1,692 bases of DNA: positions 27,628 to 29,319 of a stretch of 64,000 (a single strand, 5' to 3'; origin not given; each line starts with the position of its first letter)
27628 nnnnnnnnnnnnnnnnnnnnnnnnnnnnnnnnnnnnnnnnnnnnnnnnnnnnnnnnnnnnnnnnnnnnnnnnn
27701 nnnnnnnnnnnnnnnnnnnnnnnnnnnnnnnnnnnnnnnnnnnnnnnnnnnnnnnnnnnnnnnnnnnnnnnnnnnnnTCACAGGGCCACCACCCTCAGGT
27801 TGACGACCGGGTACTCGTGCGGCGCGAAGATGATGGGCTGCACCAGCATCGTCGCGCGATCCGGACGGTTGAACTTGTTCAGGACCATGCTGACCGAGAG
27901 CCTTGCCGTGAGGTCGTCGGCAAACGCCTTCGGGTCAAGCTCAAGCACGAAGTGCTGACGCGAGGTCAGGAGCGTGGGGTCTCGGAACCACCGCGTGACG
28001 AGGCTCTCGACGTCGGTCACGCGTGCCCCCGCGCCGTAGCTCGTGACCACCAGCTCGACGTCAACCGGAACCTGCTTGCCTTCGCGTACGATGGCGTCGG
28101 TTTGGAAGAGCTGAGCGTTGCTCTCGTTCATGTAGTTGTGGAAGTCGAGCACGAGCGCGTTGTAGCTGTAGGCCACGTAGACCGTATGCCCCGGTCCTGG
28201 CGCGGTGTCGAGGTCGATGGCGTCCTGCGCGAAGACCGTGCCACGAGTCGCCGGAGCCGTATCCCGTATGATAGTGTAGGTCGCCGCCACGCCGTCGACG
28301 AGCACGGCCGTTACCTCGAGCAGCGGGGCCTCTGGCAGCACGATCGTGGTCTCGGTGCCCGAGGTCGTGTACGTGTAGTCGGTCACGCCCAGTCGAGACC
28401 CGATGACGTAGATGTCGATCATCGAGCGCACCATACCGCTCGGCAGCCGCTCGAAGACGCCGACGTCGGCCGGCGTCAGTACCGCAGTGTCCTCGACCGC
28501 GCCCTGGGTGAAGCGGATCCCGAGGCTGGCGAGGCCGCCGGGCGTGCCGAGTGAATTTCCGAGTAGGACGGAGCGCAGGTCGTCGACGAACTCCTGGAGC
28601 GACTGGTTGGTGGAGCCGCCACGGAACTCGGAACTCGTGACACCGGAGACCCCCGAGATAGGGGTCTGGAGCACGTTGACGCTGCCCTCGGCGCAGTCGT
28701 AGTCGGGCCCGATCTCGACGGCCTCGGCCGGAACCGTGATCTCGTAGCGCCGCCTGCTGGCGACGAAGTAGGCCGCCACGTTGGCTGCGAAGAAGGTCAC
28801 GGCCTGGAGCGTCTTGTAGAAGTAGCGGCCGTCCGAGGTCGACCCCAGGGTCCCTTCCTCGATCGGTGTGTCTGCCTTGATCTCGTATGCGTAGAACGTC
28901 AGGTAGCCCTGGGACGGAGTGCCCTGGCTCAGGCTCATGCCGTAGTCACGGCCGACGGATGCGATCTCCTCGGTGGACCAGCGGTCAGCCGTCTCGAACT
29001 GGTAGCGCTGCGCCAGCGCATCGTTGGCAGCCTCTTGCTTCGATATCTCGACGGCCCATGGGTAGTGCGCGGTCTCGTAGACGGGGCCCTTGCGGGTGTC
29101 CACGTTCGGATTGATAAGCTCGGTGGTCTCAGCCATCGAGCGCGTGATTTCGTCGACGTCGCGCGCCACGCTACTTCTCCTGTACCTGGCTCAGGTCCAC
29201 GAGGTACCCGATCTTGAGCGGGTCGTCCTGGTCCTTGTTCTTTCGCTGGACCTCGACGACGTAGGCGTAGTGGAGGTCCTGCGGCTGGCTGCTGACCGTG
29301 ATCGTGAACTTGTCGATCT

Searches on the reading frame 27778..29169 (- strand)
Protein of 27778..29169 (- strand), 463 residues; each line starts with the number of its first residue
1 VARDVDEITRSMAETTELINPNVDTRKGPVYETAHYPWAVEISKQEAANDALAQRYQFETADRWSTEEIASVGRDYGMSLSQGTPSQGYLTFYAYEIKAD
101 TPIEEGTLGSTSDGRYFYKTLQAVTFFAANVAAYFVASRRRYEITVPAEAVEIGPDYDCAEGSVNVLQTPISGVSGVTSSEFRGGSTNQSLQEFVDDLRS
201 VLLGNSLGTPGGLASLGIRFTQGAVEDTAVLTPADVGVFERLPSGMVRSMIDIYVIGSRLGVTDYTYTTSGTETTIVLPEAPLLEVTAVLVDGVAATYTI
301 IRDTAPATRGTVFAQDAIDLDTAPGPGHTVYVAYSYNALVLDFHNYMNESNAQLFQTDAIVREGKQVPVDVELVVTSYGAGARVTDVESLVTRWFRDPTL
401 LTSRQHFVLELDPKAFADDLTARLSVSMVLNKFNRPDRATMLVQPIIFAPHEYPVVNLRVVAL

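Call 27: search_protein_families(library=phrogs, proteins=[window:27778-29169:-], max_evalue=0.001)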
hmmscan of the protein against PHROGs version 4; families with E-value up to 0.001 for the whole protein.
window:27778-29169:- (463 aa): 1 family
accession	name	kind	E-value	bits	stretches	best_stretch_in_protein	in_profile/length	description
phrog_6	-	tail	2.8e-12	47.1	1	4-210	71-258/548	baseplate wedge subunit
